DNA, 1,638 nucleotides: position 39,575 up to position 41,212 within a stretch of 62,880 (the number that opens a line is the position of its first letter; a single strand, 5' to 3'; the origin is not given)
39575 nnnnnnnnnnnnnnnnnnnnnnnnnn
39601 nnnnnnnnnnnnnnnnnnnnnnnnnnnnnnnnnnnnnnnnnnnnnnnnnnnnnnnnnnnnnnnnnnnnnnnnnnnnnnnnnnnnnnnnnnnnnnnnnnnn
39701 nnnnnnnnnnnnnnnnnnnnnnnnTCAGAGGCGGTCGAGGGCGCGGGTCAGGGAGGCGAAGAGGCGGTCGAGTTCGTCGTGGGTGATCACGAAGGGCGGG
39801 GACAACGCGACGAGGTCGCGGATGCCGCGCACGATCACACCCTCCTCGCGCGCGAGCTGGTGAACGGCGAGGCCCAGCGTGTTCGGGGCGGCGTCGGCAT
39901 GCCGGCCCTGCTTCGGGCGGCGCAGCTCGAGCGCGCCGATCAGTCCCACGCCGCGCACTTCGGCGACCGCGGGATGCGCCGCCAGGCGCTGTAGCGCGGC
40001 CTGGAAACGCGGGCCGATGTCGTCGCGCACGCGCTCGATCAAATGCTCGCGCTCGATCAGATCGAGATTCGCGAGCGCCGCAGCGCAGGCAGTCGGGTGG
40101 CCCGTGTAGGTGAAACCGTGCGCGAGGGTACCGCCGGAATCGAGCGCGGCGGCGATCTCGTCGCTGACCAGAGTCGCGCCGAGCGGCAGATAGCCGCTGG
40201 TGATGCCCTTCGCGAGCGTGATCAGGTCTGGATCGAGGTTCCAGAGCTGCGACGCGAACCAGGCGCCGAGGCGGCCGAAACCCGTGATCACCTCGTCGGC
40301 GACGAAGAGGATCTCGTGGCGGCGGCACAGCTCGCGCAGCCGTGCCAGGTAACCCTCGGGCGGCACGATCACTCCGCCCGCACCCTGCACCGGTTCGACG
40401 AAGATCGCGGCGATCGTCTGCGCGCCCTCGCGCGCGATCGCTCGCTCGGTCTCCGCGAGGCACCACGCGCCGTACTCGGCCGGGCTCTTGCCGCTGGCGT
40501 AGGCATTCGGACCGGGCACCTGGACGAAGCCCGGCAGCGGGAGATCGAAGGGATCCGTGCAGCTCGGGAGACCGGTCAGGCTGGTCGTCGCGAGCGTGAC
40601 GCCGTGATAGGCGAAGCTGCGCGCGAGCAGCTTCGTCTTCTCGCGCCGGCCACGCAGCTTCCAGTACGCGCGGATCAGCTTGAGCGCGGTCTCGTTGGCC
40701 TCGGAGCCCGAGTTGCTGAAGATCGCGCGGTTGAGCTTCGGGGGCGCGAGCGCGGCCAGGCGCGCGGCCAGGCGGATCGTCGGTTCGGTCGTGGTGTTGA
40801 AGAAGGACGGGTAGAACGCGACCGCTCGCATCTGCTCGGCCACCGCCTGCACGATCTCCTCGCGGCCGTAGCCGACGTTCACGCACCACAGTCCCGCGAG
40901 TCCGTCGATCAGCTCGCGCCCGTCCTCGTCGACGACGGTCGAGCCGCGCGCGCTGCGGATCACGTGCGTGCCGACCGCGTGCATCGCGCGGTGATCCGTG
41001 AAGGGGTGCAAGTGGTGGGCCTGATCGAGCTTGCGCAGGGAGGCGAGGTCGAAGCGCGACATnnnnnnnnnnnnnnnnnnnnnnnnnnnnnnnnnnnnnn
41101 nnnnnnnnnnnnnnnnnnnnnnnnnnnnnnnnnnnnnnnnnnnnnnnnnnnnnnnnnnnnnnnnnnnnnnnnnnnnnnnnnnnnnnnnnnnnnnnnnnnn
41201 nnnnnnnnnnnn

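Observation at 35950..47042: Possible acetyl-protection polyamine catabolic pathway (GNAT-like / PuuB-like oxidase / HDAC) replacing PuuA-PuuD glutamylation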

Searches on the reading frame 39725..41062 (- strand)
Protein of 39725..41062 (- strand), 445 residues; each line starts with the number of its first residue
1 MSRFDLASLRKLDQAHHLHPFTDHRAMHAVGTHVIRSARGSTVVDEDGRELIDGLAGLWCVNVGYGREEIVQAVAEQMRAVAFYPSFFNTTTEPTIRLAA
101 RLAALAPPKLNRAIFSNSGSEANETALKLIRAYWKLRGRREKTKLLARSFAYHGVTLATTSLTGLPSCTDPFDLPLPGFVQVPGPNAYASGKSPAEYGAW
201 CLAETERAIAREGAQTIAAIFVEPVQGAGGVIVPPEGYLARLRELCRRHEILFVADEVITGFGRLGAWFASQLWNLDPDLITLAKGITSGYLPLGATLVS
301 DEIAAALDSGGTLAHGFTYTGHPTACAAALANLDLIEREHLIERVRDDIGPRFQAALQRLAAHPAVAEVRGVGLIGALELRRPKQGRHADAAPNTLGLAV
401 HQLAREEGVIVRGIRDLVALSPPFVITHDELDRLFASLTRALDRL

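Call 5: search_protein_families(library=pfam, proteins=[window:39725-41062:-], max_evalue=0.001)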
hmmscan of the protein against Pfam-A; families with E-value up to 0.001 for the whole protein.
window:39725-41062:- (445 aa): 2 families
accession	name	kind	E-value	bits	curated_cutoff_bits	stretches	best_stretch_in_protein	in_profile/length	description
PF00202.27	Aminotran_3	-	1.4e-99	334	30.5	1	33-442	11-403/403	Aminotransferase class-III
PF01212.27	Beta_elim_lyase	-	0.00052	19.9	27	0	113-256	50-168/288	Beta-eliminating lyase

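Call 9: search_protein_families(library=ncbifam, proteins=[window:39725-41062:-], max_evalue=0.01)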
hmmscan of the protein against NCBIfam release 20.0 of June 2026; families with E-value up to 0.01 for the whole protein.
window:39725-41062:- (445 aa): 70 families (the best 25 are shown)
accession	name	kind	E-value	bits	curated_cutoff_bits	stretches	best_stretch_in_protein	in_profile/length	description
NF005682.0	PRK07480.1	subfamily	3.5e-165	550.1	510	1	5-444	9-451/459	aminotransferase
NF004767.0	PRK06105.1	subfamily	2.9e-145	484.3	517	1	7-444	6-449/460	aminotransferase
NF005447.0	PRK07036.1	equivalog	4.3e-140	467.5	618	1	6-443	10-453/468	aminotransferase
NF005102.0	PRK06541.1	equivalog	4.8e-136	453.9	574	1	9-443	12-454/460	aspartate aminotransferase family protein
NF005683.0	PRK07481.1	subfamily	3.1e-129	431.9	575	1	10-444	7-449/453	hypothetical protein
NF005684.0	PRK07482.1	subfamily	1.4e-125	419.4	687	1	7-443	6-453/464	hypothetical protein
NF004625.0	PRK05965.1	subfamily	1.5e-123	413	729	1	7-444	4-447/460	hypothetical protein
NF009068.0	PRK12403.1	equivalog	5e-120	401.4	817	1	9-444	14-452/460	aspartate aminotransferase family protein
NF052567.1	OmAmTferAptACaul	equivalog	2.5e-114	382.3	500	1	16-444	4-430/431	omega-aminotransferase AptA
TIGR00508.1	bioA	equivalog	5.3e-108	361.3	405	1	19-442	3-418/419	adenosylmethionine--8-amino-7-oxononanoate transaminase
NF005812.0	PRK07678.1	subfamily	3e-105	352.5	488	1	25-444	23-449/451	aminotransferase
NF004624.0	PRK05964.1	equivalog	7.6e-97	324.5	494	1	9-443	6-423/427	adenosylmethionine--8-amino-7-oxononanoate transaminase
NF041821.1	daptide_amino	equivalog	4.4e-95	318.7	450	1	28-442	10-404/405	daptide-type RiPP biosynthesis aminotransferase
NF004718.0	PRK06062.1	subfamily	1e-91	307.8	472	1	10-443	20-447/454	hypothetical protein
NF005375.0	PRK06917.1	equivalog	3.6e-91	306.2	535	1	34-443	17-437/448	aspartate aminotransferase family protein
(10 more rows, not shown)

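Call 16: search_solved_structures(query=window:39725-41062:-, max_evalue=1e-60)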
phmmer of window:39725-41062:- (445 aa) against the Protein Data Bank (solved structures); distinct sequences matched with E-value up to 1e-60: 55.
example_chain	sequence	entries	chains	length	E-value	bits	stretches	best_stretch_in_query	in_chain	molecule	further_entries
6gwi_A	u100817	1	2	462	2.2e-125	422.2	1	10-444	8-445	Putrescine aminotransferase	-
5ti8_A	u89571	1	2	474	4.9e-125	421.1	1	11-444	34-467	Aminotransferase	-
8wqj_A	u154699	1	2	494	9.9e-124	416.8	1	5-443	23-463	Transaminase from Shimia marina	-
9j4z_A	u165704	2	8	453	1.1e-123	416.7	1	11-443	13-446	Polyamine:pyruvate transaminase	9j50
6hx9_B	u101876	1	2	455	8.1e-123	413.8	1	11-443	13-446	Aspartate aminotransferase family protein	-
7qx0_A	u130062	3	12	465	8.3e-123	413.8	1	5-444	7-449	Aminotransferase TR2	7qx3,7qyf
7qyg_A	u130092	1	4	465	1.1e-122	413.3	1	5-444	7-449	Aminotransferase TR2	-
7ypm_A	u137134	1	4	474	3.5e-122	411.7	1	3-444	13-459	Aspartate aminotransferase family protein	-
9uvs_A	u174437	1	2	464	7.3e-122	410.7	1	5-444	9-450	Aminotransferase class-III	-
7ypn_B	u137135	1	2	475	9.1e-121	407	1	3-444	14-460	Aspartate aminotransferase family protein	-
3hmu_A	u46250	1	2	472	2.2e-115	389.3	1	5-444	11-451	Aminotransferase, class III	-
6io1_A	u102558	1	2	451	5.6e-113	381.4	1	5-442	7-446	Aminotransferase, class III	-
4a6r_A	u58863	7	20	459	1e-111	377.2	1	8-443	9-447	OMEGA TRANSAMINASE | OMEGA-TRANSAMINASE | AMINOTRANSFERASE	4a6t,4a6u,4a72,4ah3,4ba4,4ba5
6s4g_A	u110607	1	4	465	1.1e-111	377.1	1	8-443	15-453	Probable aminotransferase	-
7q9x_AAA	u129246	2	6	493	1.3e-111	376.8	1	8-443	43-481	Probable aminotransferase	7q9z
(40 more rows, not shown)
